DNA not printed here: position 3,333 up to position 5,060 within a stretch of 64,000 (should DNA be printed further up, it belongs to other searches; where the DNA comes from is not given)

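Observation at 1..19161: Candidate (hetero)aromatic-acid catabolic island: two UbiD decarboxylases, class II aldolase, three-subunit Mo-hydroxylase, multi-SBP ABC importer, asparaginase, hbd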

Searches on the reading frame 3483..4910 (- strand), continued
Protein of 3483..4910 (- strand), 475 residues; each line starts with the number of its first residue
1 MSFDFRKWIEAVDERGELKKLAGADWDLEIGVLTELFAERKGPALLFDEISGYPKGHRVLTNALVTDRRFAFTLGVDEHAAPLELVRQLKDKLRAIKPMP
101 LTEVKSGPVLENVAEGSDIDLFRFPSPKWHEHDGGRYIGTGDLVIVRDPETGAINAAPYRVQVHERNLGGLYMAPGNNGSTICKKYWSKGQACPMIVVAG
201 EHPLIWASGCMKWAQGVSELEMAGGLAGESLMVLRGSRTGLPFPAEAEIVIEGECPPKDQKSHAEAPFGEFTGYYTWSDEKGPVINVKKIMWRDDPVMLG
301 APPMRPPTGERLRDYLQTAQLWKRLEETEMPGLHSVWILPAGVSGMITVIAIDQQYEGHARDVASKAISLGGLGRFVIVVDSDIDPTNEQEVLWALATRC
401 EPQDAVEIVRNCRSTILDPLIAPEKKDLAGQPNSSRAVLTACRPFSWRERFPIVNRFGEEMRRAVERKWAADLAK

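Call 45: search_solved_structures(query=window:3483-4910:-, max_evalue=1e-30, show_alignments=5)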
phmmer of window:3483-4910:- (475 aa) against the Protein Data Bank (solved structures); distinct sequences matched with E-value up to 1e-30: 12.
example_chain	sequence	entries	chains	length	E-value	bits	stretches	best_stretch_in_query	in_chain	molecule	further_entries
7pda_A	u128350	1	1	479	7.1e-121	407.5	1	4-473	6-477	UbiD family decarboxylase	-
7abn_D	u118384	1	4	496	1e-45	159.6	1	2-469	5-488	UbiD-like decarboxylase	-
4ip2_A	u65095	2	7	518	1.2e-45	159.4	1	2-469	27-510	Aromatic Acid Decarboxylase | PA0254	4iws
7abo_C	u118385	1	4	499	1.4e-45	159.2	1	2-469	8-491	UbiD-like decarboxylase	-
6da6_A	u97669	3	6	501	2.1e-38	135.5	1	4-439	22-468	UbiD-like decarboxylase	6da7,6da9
6h6x_B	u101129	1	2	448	2.6e-37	131.8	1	1-421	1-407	3-polyprenyl-4-hydroxybenzoate decarboxylase and related decarboxylases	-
7ae4_A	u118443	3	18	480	1.7e-36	129.2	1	4-423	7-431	Phenolic acid decarboxylase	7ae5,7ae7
6h6v_A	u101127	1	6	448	7.4e-36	127.1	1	1-421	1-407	3-polyprenyl-4-hydroxybenzoate decarboxylase and related decarboxylases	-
2idb_A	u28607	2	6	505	9.1e-35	123.5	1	4-418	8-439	3-octaprenyl-4-hydroxybenzoate carboxy-lyase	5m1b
5m1c_A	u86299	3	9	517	1e-34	123.3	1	4-418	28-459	3-octaprenyl-4-hydroxybenzoate carboxy-lyase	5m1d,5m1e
7nf0_A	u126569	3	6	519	2.5e-33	118.7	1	4-403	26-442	Ferulic acid decarboxylase 1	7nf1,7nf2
7ney_A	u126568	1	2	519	3.5e-33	118.2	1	4-403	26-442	Ferulic acid decarboxylase 1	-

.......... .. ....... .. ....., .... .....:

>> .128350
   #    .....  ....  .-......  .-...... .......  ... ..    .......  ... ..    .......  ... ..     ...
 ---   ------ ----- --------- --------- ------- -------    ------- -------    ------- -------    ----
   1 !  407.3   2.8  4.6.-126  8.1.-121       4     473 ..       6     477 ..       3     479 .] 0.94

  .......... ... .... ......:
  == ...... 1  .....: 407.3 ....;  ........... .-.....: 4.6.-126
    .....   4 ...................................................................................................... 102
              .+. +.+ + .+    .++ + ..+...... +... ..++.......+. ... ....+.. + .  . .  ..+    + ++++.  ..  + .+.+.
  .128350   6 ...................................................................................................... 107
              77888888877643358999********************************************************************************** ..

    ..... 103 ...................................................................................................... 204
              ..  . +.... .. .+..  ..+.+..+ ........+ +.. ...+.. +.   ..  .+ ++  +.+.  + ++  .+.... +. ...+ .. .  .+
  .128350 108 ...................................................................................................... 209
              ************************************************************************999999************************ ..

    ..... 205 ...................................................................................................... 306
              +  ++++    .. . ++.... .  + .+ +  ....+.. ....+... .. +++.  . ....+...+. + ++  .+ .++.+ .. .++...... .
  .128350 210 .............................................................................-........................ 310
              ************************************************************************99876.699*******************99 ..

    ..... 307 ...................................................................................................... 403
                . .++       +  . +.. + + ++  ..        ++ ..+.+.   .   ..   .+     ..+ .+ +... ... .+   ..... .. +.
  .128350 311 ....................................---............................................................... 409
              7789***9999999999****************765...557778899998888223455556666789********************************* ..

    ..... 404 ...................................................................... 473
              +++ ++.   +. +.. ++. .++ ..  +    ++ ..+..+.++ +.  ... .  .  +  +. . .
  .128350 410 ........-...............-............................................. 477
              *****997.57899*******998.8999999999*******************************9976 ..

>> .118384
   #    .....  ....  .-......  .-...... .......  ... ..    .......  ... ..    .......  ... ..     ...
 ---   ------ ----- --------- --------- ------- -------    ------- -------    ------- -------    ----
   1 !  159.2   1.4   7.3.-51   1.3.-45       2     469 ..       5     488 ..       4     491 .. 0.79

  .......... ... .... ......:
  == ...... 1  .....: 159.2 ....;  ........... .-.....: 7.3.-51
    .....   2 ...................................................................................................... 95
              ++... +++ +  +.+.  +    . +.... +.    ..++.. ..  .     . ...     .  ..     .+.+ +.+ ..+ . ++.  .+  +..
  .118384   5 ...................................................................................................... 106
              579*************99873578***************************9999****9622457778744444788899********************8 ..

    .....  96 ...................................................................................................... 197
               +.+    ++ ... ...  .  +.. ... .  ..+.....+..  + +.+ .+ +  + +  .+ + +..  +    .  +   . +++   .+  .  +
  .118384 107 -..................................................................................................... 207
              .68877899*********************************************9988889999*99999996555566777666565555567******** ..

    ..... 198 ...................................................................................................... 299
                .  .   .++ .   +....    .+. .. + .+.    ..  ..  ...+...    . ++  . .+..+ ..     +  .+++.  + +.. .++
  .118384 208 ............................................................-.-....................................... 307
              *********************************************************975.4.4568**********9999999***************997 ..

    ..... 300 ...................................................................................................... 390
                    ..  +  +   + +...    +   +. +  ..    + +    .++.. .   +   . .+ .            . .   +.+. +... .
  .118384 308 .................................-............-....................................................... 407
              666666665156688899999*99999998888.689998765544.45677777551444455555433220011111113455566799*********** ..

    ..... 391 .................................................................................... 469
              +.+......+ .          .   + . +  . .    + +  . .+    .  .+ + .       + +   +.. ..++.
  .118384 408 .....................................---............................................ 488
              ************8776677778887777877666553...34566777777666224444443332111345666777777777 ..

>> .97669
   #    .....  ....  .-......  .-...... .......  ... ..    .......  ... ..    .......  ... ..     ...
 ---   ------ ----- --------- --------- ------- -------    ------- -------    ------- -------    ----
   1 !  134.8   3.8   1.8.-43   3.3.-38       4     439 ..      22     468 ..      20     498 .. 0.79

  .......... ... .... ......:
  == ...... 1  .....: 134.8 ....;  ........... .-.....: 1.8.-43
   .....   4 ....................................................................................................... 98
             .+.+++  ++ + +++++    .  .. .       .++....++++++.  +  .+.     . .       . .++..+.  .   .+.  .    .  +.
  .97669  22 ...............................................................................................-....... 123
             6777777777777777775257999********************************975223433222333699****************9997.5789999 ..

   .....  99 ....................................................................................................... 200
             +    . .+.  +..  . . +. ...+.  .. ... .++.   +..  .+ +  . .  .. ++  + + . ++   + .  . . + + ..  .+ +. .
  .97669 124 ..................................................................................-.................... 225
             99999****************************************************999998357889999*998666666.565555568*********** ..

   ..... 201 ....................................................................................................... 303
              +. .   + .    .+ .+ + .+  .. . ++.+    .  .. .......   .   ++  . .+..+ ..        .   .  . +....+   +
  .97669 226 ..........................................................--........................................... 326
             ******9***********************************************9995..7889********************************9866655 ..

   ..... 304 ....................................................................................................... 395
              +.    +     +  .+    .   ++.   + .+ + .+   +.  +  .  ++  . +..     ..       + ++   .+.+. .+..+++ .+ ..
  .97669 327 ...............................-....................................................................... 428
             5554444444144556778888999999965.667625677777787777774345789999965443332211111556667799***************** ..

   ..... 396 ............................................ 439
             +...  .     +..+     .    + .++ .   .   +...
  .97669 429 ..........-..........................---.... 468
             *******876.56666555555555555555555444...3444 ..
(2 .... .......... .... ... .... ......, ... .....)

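Call 61: search_dna_similar(query=window:3483-4910:-, collection=plasmids, mode=protein, max_evalue=1e-40, max_rows=30)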
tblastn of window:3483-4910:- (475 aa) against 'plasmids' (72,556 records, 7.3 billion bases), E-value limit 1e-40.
Records with a match: 9; places in all: 10; records where one place covers at least 80% of the query: 9.
Best place of each record, by identity: <60% 9.
By first word of the organism name: Streptomyces 4; Kitasatospora 1; Paraburkholderia 1; Aromatoleum 1; Natrinema 1; Azoarcus 1.
By predicted mobility (MOB-suite, as given by PLSDB): non-mobilizable 4; mobilizable 4; conjugative 1.
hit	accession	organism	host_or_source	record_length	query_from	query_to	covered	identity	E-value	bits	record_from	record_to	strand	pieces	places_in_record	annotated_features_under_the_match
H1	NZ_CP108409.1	Kitasatospora sp. NBC_01300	-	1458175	4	474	99%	41.8%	2e-113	374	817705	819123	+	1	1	record has no annotation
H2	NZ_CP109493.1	Streptomyces sp. NBC_01435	-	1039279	4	474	99%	41.5%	1e-113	375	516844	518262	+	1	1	record has no annotation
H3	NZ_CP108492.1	Streptomyces sp. NBC_01243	-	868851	4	474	99%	41.1%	1e-113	375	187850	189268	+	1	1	UbiD family decarboxylase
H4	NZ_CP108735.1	Streptomyces sp. NBC_00984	-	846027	4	474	99%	40.9%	1e-113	375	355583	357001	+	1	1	UbiD family decarboxylase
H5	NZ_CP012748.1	Paraburkholderia caribensis MBA4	soil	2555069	2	469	99%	40.6%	5e-104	347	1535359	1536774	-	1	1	none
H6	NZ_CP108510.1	Streptomyces sp. NBC_01237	-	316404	4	473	99%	40.2%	5e-110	365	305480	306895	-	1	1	UbiD family decarboxylase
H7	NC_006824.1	Aromatoleum aromaticum EbN1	-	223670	4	467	98%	40.1%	4e-103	345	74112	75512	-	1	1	UbiD family decarboxylase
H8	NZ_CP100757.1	Natrinema gelatinilyticum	marine sediment,sediment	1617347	4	469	98%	38.5%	8e-101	338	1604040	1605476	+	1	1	record has no annotation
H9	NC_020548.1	Azoarcus sp. KH32C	-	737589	1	469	99%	37.4%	2e-87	300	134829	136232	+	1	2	ppcB: phenylphosphate carboxylase subunit beta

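Call 62: get_annotated_region(hit=H7, flank=12000)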
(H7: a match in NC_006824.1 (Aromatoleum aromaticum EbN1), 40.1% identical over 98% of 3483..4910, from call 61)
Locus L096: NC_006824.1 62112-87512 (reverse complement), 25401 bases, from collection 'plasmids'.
description: Aromatoleum aromaticum EbN1 plasmid 2, complete sequence
organism: Aromatoleum aromaticum EbN1 (NCBI taxid 76114)
taxonomy: Bacteria; Pseudomonadota; Betaproteobacteria; Rhodocyclales; Rhodocyclaceae; Aromatoleum; Aromatoleum aromaticum; Aromatoleum aromaticum EbN1
host: -; source: -; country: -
typing (MOB-suite, as given by PLSDB): conjugative; replicon rep_cluster_1841; relaxase MOBP; mating-pair formation MPF_T
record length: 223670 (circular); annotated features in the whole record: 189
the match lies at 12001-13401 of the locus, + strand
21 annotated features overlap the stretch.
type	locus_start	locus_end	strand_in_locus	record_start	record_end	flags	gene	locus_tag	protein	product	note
CDS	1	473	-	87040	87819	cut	istB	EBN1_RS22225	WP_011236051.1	IS21-like element ISAzo17 family helper ATPase IstB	-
CDS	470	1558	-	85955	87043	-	istA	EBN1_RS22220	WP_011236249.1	IS21-like element ISAzo17 family transposase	GO:0006313 - DNA transposition [Evidence IEA]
CDS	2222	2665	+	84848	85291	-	-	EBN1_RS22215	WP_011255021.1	transposase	-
CDS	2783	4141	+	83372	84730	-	-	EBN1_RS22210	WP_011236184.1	IS1182-like element ISAzo1 family transposase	GO:0006313 - DNA transposition [Evidence IEA]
CDS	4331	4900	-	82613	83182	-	idi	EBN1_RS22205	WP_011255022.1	isopentenyl-diphosphate Delta-isomerase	GO:0008299 - isoprenoid biosynthetic process [Evidence IEA]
CDS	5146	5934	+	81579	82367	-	-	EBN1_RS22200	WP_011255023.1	IclR family transcriptional regulator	GO:0006355 - regulation of DNA-templated transcription [Evidence IEA]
CDS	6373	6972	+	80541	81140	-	-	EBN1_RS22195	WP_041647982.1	UbiX family flavin prenyltransferase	-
CDS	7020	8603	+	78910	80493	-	-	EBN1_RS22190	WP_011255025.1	UbiD family decarboxylase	-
CDS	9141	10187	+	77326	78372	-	-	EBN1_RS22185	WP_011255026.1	ABC transporter substrate-binding protein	-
CDS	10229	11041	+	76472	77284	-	-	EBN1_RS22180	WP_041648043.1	ABC transporter ATP-binding protein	GO:0006810 - transport [Evidence IEA]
CDS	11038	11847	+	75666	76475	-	-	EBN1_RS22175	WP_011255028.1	ABC transporter permease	-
CDS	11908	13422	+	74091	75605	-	-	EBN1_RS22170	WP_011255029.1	UbiD family decarboxylase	-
CDS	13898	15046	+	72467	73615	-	-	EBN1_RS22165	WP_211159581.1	porin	-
CDS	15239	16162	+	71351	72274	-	-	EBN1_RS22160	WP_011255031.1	DMT family transporter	-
CDS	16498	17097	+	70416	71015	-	-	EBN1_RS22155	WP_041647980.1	UbiX family flavin prenyltransferase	-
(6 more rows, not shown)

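Call 63: get_annotated_region(hit=H3, flank=10000)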
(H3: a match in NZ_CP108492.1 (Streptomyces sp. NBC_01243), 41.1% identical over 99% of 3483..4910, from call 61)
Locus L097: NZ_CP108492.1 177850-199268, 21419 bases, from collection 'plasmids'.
description: Streptomyces sp. NBC_01243 plasmid unnamed1, complete sequence
organism: Streptomyces sp. NBC_01243 (NCBI taxid 2903796)
taxonomy: Bacteria; Actinomycetota; Actinomycetes; Kitasatosporales; Streptomycetaceae; Streptomyces; Streptomyces sp. NBC 01243
host: -; source: -; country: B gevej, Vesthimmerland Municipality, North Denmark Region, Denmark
typing (MOB-suite, as given by PLSDB): mobilizable; relaxase MOBP
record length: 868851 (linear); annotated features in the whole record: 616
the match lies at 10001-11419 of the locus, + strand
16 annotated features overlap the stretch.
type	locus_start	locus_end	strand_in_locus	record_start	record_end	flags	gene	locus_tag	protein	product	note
CDS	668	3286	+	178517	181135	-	-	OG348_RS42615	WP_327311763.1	tetratricopeptide repeat protein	-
CDS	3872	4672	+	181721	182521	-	-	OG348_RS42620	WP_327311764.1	Ku protein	GO:0006303 - double-strand break repair via nonhomologous end joining [Evidence IEA]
CDS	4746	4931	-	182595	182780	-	-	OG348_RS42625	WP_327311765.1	hypothetical protein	-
CDS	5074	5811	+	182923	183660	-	-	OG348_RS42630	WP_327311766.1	hypothetical protein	-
CDS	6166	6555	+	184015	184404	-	-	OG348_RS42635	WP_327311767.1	hypothetical protein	-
CDS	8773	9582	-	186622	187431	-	-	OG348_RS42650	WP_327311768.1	Lrp/AsnC family transcriptional regulator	-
CDS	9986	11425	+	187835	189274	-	-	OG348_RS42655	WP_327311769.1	UbiD family decarboxylase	-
CDS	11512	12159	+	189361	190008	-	-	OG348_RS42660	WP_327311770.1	UbiX family flavin prenyltransferase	-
CDS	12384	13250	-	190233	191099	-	-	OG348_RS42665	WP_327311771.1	alpha/beta hydrolase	-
CDS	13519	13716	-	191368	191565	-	-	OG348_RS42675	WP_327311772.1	hypothetical protein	-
CDS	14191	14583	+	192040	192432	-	-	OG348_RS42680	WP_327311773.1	transposase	-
CDS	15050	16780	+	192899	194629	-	-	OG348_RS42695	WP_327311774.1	helix-turn-helix domain-containing protein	-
CDS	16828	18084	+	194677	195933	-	-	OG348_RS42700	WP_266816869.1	MFS transporter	GO:0055085 - transmembrane transport [Evidence IEA]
CDS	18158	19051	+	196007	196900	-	-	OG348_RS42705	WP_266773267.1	serine hydrolase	-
CDS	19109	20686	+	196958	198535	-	-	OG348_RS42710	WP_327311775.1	amidohydrolase family protein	-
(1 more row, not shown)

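Call 65: get_annotated_region(hit=H5, flank=10000)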
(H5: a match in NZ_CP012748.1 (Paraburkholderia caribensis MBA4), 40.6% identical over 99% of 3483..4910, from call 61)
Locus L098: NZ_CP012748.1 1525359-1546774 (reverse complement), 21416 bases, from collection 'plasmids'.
description: Paraburkholderia caribensis MBA4 plasmid unnamed, complete sequence
organism: Paraburkholderia caribensis MBA4 (NCBI taxid 1323664)
taxonomy: Bacteria; Pseudomonadota; Betaproteobacteria; Burkholderiales; Burkholderiaceae; Paraburkholderia; Paraburkholderia caribensis; Paraburkholderia caribensis MBA4
host: -; source: soil; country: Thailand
typing (MOB-suite, as given by PLSDB): non-mobilizable
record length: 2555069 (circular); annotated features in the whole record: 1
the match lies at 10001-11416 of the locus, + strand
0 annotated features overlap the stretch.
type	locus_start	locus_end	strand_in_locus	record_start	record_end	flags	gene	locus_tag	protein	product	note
